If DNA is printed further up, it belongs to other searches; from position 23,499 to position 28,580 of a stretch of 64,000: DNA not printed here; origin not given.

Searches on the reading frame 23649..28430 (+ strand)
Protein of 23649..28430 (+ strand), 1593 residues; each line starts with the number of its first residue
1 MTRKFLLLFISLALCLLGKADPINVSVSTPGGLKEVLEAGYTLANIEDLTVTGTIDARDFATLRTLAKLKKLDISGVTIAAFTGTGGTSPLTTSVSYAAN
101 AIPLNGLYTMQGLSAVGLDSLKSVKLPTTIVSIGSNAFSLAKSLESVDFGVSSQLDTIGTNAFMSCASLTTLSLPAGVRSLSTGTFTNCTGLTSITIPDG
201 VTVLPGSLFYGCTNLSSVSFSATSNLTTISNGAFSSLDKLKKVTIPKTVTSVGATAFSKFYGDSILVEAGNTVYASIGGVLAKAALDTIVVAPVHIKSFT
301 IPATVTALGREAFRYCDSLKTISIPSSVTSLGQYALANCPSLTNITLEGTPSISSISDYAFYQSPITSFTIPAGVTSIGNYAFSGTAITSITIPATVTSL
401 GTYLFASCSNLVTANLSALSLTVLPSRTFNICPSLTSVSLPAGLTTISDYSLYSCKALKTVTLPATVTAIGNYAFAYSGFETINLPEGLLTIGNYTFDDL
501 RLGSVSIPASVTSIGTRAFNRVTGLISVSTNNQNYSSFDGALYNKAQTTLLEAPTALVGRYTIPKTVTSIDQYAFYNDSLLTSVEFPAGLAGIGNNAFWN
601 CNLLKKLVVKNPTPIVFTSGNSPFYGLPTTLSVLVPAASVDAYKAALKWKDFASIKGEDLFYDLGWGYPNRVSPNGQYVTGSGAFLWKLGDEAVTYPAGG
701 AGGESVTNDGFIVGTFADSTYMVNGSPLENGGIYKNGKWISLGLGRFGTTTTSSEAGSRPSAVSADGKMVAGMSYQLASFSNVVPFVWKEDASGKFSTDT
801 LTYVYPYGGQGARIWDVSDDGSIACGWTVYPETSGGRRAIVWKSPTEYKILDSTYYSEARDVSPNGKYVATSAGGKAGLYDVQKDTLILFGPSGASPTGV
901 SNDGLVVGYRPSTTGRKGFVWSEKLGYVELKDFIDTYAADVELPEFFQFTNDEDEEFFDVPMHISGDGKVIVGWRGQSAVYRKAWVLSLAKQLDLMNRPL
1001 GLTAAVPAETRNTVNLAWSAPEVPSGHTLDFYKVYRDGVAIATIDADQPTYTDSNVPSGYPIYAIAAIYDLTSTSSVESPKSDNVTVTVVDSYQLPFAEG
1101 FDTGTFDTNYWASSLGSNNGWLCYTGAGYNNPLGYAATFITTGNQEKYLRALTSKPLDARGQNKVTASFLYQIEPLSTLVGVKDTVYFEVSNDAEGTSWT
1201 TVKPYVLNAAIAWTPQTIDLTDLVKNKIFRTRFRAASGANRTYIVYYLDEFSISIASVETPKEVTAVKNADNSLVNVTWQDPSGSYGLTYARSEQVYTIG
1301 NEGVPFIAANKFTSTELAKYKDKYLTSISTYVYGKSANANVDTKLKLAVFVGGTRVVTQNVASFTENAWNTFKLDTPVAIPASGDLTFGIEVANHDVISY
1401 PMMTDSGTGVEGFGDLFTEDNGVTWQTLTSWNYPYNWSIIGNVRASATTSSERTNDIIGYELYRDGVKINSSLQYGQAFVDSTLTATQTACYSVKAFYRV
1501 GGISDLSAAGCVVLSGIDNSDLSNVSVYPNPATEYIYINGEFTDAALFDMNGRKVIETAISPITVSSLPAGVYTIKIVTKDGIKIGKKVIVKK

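Call 54: search_protein_families(library=pfam, max_evalue=0.00001, proteins=[window:23649-28430:+])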
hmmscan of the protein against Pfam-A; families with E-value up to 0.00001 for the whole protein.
window:23649-28430:+ (1593 aa): 4 families
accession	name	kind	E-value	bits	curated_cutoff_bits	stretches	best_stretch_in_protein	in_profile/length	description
PF13306.12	LRR_5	-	7.6e-116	381.8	27.7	5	355-478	2-123/127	BspA type Leucine rich repeat region (6 copies)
PF13855.12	LRR_8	-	1.2e-13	51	27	0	201-242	13-53/61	Leucine rich repeat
PF18962.6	Por_Secre_tail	-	4.5e-10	40.1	27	1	1527-1591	1-75/75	Secretion system C-terminal sorting domain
PF18370.7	RGI_lyase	-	3.4e-06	27.7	27.8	0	1456-1497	31-71/86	Rhamnogalacturonan I lyases beta-sheet domain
